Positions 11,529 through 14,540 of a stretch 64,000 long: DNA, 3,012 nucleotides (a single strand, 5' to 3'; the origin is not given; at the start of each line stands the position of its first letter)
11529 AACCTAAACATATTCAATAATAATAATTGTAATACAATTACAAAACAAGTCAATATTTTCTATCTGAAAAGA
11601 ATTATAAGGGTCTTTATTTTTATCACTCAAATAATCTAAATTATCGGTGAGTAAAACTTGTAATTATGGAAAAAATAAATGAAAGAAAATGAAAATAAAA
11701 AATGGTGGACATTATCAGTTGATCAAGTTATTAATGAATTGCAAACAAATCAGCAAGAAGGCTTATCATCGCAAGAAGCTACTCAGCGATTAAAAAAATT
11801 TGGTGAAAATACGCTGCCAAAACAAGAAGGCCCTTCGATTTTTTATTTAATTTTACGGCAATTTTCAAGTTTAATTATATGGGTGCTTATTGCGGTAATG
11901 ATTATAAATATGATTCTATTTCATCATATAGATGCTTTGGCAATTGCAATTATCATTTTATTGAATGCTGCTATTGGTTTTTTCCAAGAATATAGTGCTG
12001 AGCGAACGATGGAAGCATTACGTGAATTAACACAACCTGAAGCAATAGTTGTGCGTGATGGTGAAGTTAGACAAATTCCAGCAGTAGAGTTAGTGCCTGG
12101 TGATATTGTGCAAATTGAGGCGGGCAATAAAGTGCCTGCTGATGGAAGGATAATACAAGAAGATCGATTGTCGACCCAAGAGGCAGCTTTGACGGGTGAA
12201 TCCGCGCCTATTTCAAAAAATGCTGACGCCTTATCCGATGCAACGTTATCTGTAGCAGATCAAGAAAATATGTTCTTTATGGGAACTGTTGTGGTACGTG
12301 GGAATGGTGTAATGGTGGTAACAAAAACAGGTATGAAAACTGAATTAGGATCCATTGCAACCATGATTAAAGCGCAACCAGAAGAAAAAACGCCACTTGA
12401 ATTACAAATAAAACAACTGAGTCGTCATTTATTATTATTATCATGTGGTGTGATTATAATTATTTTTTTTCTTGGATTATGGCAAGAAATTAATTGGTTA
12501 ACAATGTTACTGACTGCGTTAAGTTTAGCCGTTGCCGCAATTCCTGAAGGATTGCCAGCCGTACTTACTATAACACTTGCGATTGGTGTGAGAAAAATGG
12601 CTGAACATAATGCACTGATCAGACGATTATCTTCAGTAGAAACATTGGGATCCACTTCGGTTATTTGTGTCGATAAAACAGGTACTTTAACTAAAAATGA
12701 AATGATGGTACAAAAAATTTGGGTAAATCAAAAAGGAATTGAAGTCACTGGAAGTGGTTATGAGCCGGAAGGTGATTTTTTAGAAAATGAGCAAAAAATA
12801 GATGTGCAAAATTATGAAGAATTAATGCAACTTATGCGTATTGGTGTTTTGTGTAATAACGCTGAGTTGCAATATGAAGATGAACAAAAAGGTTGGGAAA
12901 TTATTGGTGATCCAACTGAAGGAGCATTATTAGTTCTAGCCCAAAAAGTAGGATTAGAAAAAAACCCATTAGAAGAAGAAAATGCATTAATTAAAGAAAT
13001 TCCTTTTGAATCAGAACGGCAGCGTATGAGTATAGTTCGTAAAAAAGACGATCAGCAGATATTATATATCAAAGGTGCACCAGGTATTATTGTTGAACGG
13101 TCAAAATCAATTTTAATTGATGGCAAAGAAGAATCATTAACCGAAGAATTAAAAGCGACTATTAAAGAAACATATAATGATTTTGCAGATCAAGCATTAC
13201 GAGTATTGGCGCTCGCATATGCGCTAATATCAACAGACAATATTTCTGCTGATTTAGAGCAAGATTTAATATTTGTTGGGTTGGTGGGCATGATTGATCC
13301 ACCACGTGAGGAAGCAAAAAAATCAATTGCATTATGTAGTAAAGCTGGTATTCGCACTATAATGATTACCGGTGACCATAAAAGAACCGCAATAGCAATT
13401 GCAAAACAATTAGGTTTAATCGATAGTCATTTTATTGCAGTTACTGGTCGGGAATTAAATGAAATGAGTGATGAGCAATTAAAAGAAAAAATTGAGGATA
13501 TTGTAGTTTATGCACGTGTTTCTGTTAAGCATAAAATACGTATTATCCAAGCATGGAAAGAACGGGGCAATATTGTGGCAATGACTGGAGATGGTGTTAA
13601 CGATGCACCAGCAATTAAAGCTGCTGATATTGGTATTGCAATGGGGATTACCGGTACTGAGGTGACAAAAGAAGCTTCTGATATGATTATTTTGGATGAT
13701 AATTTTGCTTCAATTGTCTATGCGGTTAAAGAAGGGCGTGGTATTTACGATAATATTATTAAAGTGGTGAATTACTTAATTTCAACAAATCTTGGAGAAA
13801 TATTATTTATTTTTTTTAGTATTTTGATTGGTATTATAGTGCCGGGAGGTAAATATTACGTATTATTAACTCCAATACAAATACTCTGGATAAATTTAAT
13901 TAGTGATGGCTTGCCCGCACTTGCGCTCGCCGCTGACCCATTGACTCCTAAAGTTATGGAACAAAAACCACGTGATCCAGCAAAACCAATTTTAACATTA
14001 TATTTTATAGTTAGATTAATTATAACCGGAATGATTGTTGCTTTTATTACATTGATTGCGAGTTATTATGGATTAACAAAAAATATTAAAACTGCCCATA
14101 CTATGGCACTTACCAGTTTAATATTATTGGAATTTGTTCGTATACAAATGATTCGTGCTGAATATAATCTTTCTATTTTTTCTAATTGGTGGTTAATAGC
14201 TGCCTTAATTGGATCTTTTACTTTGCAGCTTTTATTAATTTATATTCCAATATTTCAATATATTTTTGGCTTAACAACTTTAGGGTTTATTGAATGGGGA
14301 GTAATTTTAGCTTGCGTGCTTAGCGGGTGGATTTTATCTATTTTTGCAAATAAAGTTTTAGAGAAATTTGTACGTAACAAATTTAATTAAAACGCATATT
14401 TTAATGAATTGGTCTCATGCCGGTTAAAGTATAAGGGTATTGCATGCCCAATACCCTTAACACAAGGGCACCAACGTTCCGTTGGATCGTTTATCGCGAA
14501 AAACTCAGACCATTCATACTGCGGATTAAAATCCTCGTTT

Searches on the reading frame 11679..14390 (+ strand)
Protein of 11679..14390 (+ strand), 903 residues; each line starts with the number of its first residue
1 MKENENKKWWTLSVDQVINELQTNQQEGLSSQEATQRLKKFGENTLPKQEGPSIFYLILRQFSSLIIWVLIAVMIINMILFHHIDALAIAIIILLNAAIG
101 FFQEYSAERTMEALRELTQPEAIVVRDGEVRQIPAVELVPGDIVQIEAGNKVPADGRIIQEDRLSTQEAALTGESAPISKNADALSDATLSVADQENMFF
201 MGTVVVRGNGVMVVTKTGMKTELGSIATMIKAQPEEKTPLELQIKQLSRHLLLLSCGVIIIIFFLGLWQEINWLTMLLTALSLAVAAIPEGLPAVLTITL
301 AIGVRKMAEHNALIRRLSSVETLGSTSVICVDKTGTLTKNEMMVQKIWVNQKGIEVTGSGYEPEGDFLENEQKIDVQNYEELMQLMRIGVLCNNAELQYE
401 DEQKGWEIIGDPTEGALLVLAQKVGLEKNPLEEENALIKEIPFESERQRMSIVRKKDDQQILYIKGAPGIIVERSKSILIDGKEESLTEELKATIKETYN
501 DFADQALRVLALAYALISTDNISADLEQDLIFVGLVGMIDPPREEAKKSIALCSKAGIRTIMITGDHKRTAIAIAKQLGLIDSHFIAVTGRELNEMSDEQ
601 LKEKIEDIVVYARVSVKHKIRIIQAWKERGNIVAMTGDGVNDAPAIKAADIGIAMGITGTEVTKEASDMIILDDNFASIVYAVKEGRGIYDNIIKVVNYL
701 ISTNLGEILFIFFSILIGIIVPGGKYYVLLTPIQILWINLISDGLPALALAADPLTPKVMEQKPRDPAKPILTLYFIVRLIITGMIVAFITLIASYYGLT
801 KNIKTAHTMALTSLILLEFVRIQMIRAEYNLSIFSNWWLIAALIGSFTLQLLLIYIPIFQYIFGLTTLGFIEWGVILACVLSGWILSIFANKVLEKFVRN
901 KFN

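Call 11: search_protein_families(library=pfam, proteins=[window:11679-14390:+])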
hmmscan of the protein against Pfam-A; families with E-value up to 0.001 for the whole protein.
window:11679-14390:+ (903 aa): 7 families
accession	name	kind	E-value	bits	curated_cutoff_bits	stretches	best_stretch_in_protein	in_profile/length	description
PF00122.25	E1-E2_ATPase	-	1e-54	185.2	28.1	1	116-310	1-181/181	E1-E2 ATPase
PF00689.26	Cation_ATPase_C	-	2.7e-38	131.9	27.3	1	729-886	3-168/175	Cation transporting ATPase, C-terminus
PF13246.12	Cation_ATPase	-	1.7e-25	89.3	21.7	1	390-478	1-91/91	Cation transport ATPase (P-type)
PF00690.31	Cation_ATPase_N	-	8.5e-22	77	20.4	1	9-76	1-68/69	Cation transporter/ATPase, N-terminus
PF00702.32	Hydrolase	-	4.6e-18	66.7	26.4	1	531-650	86-191/191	haloacid dehalogenase-like hydrolase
PF08282.18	Hydrolase_3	-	2.8e-05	24.4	20.9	0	629-682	202-254/255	haloacid dehalogenase-like hydrolase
PF12710.13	HAD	-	0.00038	21.4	27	1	542-646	86-188/189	haloacid dehalogenase-like hydrolase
